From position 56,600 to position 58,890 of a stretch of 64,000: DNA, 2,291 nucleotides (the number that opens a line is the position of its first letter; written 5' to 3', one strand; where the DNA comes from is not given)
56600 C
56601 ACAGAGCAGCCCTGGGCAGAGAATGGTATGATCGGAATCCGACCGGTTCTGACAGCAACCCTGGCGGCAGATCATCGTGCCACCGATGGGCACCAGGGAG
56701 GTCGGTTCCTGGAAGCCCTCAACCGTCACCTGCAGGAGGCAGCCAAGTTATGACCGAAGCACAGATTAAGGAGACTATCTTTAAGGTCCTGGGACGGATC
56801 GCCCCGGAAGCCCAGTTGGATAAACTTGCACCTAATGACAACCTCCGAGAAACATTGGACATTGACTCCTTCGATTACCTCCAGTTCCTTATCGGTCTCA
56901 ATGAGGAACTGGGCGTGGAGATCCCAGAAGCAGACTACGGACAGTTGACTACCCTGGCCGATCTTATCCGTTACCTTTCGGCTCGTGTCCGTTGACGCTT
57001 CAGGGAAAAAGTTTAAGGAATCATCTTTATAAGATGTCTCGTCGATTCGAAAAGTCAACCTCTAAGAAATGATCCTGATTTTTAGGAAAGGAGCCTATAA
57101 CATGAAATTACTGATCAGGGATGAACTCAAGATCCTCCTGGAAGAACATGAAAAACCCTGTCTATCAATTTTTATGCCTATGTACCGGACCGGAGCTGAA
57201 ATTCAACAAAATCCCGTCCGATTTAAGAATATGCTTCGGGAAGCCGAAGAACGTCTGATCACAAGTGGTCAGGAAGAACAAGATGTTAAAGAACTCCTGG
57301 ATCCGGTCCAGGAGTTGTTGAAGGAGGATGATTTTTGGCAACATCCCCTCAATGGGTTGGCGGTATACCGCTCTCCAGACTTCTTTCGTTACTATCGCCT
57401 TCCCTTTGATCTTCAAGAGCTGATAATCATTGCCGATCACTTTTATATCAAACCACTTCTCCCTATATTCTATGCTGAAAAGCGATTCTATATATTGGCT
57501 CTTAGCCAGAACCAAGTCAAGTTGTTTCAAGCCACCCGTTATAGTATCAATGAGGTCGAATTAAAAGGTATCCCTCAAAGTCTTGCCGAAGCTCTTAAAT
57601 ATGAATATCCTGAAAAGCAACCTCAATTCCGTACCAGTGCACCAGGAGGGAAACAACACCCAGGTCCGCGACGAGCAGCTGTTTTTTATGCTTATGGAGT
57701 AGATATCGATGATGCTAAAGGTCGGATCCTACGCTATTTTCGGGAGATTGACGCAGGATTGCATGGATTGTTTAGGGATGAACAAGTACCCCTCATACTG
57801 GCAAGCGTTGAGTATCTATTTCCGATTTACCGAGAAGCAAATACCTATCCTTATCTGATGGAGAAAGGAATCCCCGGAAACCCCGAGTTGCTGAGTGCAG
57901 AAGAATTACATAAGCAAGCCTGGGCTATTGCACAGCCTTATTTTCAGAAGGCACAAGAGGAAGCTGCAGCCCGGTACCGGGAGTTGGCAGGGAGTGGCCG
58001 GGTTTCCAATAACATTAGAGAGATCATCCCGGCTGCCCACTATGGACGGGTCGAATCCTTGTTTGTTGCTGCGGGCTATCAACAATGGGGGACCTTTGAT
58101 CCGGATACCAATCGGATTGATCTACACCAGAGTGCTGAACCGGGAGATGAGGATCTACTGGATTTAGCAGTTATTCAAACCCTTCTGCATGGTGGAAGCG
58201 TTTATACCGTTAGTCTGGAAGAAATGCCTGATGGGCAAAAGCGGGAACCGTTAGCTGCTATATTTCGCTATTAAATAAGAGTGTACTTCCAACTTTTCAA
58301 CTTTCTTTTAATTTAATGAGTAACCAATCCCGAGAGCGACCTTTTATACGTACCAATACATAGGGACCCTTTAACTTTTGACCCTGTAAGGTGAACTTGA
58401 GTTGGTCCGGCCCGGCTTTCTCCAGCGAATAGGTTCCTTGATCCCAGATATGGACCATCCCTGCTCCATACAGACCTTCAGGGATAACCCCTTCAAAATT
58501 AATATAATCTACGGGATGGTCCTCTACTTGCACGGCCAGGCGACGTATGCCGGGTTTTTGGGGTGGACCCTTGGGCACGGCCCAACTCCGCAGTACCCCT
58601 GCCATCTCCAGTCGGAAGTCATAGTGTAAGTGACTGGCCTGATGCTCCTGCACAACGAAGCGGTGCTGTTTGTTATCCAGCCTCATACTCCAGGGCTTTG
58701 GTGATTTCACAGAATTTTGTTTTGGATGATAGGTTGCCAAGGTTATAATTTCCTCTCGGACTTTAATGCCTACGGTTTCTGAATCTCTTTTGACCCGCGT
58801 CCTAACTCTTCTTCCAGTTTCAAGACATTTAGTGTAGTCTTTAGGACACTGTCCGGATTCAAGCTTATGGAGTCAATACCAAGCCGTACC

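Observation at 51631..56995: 2-oxoacid dehydrogenase E1/E2 genes translationally coupled to an acyl carrier protein and preceded by an AMP-forming ligase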

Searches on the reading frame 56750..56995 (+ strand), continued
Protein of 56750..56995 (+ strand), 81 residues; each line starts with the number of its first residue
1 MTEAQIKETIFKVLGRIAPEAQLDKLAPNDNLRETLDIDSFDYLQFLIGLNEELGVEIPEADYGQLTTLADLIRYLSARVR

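Call 58: get_annotated_region(hit=H12, flank=12000)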
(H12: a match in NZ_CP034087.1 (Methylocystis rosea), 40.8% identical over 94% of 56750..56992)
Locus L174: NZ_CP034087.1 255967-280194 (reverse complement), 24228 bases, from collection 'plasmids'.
description: Methylocystis rosea strain GW6 plasmid pGW6_1, complete sequence
organism: Methylocystis rosea (NCBI taxid 173366)
taxonomy: Bacteria; Pseudomonadota; Alphaproteobacteria; Hyphomicrobiales; Methylocystaceae; Methylocystis; Methylocystis rosea
host: -; source: cell culture,groundwater; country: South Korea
typing (MOB-suite, as given by PLSDB): mobilizable; relaxase MOBP
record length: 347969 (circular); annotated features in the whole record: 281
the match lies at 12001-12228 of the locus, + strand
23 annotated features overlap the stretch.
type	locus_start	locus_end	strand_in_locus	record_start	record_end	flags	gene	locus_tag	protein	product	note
CDS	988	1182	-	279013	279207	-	-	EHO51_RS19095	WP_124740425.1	hypothetical protein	-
CDS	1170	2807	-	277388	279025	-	-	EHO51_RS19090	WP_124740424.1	formylmethanofuran dehydrogenase subunit A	-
CDS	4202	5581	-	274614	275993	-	-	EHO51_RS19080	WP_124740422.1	universal stress protein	-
CDS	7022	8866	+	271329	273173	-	acsA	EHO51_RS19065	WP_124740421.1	acetate--CoA ligase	-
CDS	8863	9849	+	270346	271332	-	pdhA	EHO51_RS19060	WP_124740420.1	pyruvate dehydrogenase (acetyl-transferring) E1 component subunit alpha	GO:0006086 - acetyl-CoA biosynthetic process from pyruvate [Evidence IEA]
CDS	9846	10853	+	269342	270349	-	-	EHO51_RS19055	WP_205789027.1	pyruvate dehydrogenase complex E1 component subunit beta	GO:0006086 - acetyl-CoA biosynthetic process from pyruvate [Evidence IEA]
CDS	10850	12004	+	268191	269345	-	-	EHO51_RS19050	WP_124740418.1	dihydrolipoamide acetyltransferase family protein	GO:0006096 - glycolytic process [Evidence IEA]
CDS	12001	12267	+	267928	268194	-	-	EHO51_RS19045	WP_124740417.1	acyl carrier protein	GO:0006633 - fatty acid biosynthetic process [Evidence IEA]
CDS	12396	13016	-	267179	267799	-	-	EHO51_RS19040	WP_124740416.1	hypothetical protein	-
CDS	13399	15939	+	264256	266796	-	-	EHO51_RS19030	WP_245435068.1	CusA/CzcA family heavy metal efflux RND transporter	-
CDS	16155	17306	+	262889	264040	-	-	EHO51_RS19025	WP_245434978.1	TolC family protein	GO:0055085 - transmembrane transport [Evidence IEA]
CDS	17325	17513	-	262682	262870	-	-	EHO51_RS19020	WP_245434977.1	hypothetical protein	-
CDS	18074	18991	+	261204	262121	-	-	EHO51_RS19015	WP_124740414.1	IS1595 family transposase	-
CDS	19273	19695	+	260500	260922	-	-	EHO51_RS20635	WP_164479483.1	hypothetical protein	-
CDS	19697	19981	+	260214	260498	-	-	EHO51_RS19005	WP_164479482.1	hypothetical protein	-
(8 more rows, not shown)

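Call 87: get_annotated_region(hit=H20, flank=9000)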
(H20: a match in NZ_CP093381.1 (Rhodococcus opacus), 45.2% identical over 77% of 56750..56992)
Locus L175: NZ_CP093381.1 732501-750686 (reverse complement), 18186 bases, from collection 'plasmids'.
description: Rhodococcus opacus strain S8 plasmid pLPS8, complete sequence
organism: Rhodococcus opacus (NCBI taxid 37919)
taxonomy: Bacteria; Actinomycetota; Actinomycetes; Mycobacteriales; Nocardiaceae; Rhodococcus; Rhodococcus opacus
host: -; source: cell culture,forest soil; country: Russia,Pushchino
typing (MOB-suite, as given by PLSDB): non-mobilizable
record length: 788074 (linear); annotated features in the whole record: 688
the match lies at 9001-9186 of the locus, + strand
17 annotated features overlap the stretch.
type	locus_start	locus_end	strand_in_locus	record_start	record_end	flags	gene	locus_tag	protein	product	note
CDS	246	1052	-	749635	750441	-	-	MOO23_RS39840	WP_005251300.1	family 1 encapsulin nanocompartment shell protein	-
CDS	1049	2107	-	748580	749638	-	-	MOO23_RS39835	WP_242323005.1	Dyp-type peroxidase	-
CDS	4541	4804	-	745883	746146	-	-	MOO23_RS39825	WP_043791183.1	hypothetical protein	-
CDS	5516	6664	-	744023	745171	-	-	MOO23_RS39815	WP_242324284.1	serine hydrolase domain-containing protein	-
CDS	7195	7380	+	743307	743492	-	-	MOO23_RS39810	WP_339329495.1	transposase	GO:0006313 - DNA transposition [Evidence IEA]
CDS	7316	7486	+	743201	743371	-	-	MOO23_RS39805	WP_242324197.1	hypothetical protein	-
CDS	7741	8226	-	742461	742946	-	-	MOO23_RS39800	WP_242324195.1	Hsp20/alpha crystallin family protein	-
CDS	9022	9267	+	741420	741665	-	-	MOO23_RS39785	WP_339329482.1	phosphopantetheine-binding protein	-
CDS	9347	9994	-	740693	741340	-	-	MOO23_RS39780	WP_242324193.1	response regulator transcription factor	GO:0000160 - phosphorelay signal transduction system [Evidence IEA]; GO:0006355 - regulation of DNA-templated ...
CDS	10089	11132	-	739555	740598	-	-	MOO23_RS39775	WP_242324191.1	hypothetical protein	-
CDS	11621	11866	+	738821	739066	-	-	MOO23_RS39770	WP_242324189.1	transposase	-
CDS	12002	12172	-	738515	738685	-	-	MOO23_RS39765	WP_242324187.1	hypothetical protein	-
CDS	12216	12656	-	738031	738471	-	-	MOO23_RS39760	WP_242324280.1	DUF1931 family protein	-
CDS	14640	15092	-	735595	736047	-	trxA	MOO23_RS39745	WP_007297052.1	thioredoxin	-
CDS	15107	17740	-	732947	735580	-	clpB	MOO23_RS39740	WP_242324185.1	ATP-dependent chaperone ClpB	GO:0006457 - protein folding [Evidence IEA]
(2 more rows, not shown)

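Call 88: get_annotated_region(hit=H8, flank=9000)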
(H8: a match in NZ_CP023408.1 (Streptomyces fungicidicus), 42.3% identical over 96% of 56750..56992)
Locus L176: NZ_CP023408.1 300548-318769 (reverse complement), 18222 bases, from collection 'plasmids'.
description: Streptomyces fungicidicus strain TXX3120 plasmid p1, complete sequence
organism: Streptomyces fungicidicus (NCBI taxid 68203)
taxonomy: Bacteria; Actinomycetota; Actinomycetes; Kitasatosporales; Streptomycetaceae; Streptomyces; Streptomyces fungicidicus
host: -; source: Pig,cell culture; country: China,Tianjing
typing (MOB-suite, as given by PLSDB): non-mobilizable
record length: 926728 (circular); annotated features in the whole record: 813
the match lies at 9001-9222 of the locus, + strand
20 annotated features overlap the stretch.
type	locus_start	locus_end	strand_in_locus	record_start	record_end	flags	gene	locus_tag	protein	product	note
CDS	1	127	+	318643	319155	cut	-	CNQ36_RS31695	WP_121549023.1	flavodoxin domain-containing protein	-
CDS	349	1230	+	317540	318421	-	-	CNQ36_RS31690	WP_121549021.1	universal stress protein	-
CDS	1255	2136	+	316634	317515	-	-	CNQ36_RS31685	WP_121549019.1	universal stress protein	-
CDS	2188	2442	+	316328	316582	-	-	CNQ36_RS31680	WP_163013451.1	LapA family protein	-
CDS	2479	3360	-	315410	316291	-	-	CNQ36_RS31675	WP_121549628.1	universal stress protein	-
CDS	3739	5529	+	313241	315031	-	acsA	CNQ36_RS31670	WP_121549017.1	acetate--CoA ligase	-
CDS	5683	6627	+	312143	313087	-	pdhA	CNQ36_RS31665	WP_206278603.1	pyruvate dehydrogenase (acetyl-transferring) E1 component subunit alpha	GO:0006086 - acetyl-CoA biosynthetic process from pyruvate [Evidence IEA]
CDS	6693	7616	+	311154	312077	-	-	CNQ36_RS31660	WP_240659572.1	pyruvate dehydrogenase complex E1 component subunit beta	GO:0006086 - acetyl-CoA biosynthetic process from pyruvate [Evidence IEA]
CDS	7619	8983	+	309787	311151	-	-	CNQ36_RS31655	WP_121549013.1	2-oxo acid dehydrogenase subunit E2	-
CDS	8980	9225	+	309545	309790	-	-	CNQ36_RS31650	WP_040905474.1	acyl carrier protein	GO:0006633 - fatty acid biosynthetic process [Evidence IEA]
CDS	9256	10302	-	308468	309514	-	-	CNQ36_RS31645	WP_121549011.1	alcohol dehydrogenase catalytic domain-containing protein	-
CDS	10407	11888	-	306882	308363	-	-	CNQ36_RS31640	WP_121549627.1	AAA family ATPase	-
CDS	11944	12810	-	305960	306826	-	-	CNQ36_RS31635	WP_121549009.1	universal stress protein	-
CDS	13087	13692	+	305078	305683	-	-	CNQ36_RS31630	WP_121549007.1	hypothetical protein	-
CDS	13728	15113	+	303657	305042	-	-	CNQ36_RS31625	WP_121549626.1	nicotinate phosphoribosyltransferase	-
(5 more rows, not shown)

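Call 105: predict_structure(alignment_id=A1)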
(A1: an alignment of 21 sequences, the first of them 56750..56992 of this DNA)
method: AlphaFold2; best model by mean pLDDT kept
length: 81 residues; sequences in the alignment: 21
mean_pLDDT: 93.4   pTM: 0.84
mean pLDDT of the five models: 93.4, 92.6, 92.2, 92.0, 91.8
residues with pLDDT >= 90: 69; 70-90: 12; 50-70: 0; < 50: 0
segments of 3 or more residues with pLDDT < 50: none
pLDDT, mean of each block of 10 residues (from residue 1): 95 94 92 94 95 92 93 95 74
secondary structure, 60 per line:
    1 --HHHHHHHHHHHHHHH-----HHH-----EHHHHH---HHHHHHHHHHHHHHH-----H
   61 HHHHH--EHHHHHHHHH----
elements in order: H3-17 H32-36 H40-54 H60-65 H69-77

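Call 108: fold_search(model_id=the predicted structure, library=pdb)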
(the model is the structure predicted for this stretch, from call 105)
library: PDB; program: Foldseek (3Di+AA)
matches with E <= 10: 352; with E <= 0.001: 43
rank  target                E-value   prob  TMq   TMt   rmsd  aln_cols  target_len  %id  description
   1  7b93_T                4.8e-05  1.00  0.76  0.78   2.4        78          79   26  Cryo-EM structure of mitochondrial complex I from Mus musculus inhibited by IACS-2858 at 3.0 A (released 2021-05-26)
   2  6zr2_U                1.4e-04  1.00  0.80  0.76   2.1        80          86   25  Cryo-EM structure of respiratory complex I in the active state from Mus musculus at 3.1 A (released 2020-10-21)
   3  1x3o                  1.6e-04  1.00  0.84  0.85   1.6        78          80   28  Crystal structure of the acyl carrier protein from thermus thermophilus HB8 (released 2006-05-16)
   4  2qnw                  1.9e-04  1.00  0.81  0.82   2.0        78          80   22  Toxoplasma gondii apicoplast-targeted acyl carrier protein (released 2007-07-31)
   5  8b9z_U                2.0e-04  1.00  0.79  0.76   2.1        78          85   27  Drosophila melanogaster complex I in the Active state (Dm1) (released 2023-01-18)
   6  7qsd_T                2.0e-04  1.00  0.75  0.79   2.2        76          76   26  Bovine complex I in the active state at 3.1 A (released 2022-03-02)
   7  2dnw_MODEL_1_A        2.4e-04  1.00  0.78  0.66   2.0        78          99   24  Solution structure of RSGI RUH-059, an ACP domain of acyl carrier protein, mitochondrial [Precursor] from huma (released 2006-10-26)
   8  6zr2_T                2.7e-04  1.00  0.74  0.78   2.3        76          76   26  Cryo-EM structure of respiratory complex I in the active state from Mus musculus at 3.1 A (released 2020-10-21)
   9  8e73_AB               2.9e-04  1.00  0.81  0.78   2.0        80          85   18  Vigna radiata supercomplex I+III2 (full bridge) (released 2023-01-11)
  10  3gzm_A                3.1e-04  1.00  0.85  0.88   1.5        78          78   24  Crystal Structure of holo PfACP Reduced Monomer (released 2009-04-21)
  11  1l0i                  3.7e-04  1.00  0.78  0.82   1.6        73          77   27  Crystal structure of butyryl-ACP I62M mutant (released 2003-02-11)
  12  9bwd_O                4.0e-04  1.00  0.78  0.77   2.2        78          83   26  Cryo-EM structure of respiratory supercomplex I (released 2025-08-06)
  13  4etw_B                4.2e-04  1.00  0.76  0.81   1.9        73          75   27  Structure of the Enzyme-ACP Substrate Gatekeeper Complex Required for Biotin Synthesis (released 2012-10-17)
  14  9smi_T                4.5e-04  1.00  0.78  0.76   2.2        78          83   26  Reduced bovine complex I in lipid nanodisc, NADH-deactive (released 2026-03-18)
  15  3eje_E                5.1e-04  1.00  0.76  0.80   1.6        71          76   28  Crystal Structure of P450BioI in complex with octadec-9Z-enoic acid ligated Acyl Carrier Protein (released 2008-10-07)
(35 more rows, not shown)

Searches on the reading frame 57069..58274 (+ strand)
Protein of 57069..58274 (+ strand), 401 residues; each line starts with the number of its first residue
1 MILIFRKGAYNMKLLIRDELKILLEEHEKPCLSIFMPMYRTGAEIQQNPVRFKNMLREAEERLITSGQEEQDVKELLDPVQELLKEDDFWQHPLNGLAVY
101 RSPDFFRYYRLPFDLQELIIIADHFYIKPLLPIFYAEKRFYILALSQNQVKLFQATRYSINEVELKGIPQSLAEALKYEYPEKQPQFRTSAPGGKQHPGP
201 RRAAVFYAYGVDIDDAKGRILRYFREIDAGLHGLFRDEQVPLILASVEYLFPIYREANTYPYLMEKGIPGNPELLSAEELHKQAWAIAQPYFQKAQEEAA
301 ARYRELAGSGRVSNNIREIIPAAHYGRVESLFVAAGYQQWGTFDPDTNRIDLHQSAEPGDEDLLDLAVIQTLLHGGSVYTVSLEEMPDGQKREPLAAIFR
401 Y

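Call 4: search_protein_families(library=pfam, proteins=[window:57069-58274:+], max_evalue=0.01)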
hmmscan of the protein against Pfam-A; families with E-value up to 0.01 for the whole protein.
window:57069-58274:+ (401 aa): 5 families
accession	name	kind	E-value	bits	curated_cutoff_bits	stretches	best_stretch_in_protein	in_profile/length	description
PF18845.6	baeRF_family3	-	7.9e-49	166.7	31.5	1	139-327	1-168/168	Bacterial archaeo-eukaryotic release factor family 3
PF18849.6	baeRF_family7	-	2.3e-47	161.2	27.2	1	140-290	1-144/144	Bacterial archaeo-eukaryotic release factor family 7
PF18848.6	baeRF_family6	-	2.3e-35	122.6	27.5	1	139-289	2-148/149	Bacterial archaeo-eukaryotic release factor family 6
PF18851.6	baeRF_family8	-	5.5e-20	72.1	27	1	139-292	3-137/141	Bacterial archaeo-eukaryotic release factor family 8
PF18855.6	baeRF_family11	-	3.5e-19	70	27.2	1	140-287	4-132/139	Bacterial archaeo-eukaryotic release factor family 11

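Call 5: search_protein_families(library=ncbifam, proteins=[window:57069-58274:+], max_evalue=0.01)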
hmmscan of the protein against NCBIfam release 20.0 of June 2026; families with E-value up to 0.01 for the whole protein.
window:57069-58274:+ (401 aa): 1 family
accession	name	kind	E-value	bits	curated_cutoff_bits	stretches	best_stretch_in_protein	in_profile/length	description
NF052287.1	AOC03_06830_fam_RHF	equivalog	4.6e-50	171.1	330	1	21-401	2-361/361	AOC03_06830 family ribosome hibernation factor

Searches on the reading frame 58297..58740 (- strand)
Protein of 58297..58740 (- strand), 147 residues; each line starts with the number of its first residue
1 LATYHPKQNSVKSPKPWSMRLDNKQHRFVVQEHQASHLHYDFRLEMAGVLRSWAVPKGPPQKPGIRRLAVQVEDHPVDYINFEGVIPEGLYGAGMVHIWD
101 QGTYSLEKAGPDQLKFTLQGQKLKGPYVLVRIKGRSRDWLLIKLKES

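Call 4: search_protein_families(library=pfam, proteins=[window:58297-58740:-], max_evalue=0.01)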
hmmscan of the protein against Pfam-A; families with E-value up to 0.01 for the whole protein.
window:58297-58740:- (147 aa): 1 family
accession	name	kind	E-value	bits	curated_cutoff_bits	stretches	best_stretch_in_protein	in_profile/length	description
PF13298.12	LigD_N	-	4.1e-41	139.9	31.1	1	31-131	1-107/107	DNA Ligase D 3'-phosphoesterase domain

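Call 5: search_protein_families(library=ncbifam, proteins=[window:58297-58740:-], max_evalue=0.01)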
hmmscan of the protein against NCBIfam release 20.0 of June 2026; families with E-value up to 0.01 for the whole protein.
window:58297-58740:- (147 aa): 3 families
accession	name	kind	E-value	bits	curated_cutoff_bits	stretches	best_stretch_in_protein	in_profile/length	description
TIGR02777.1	LigD_PE_dom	equivalog_domain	2.4e-54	183.3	144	1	3-146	3-155/156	DNA ligase D, 3'-phosphoesterase domain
NF004628.0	PRK05972.1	subfamily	4e-54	184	895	1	2-145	7-162/870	ATP-dependent DNA ligase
NF007210.0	PRK09632.1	equivalog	1.2e-49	169.3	989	1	2-146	302-446/781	ATP-dependent DNA ligase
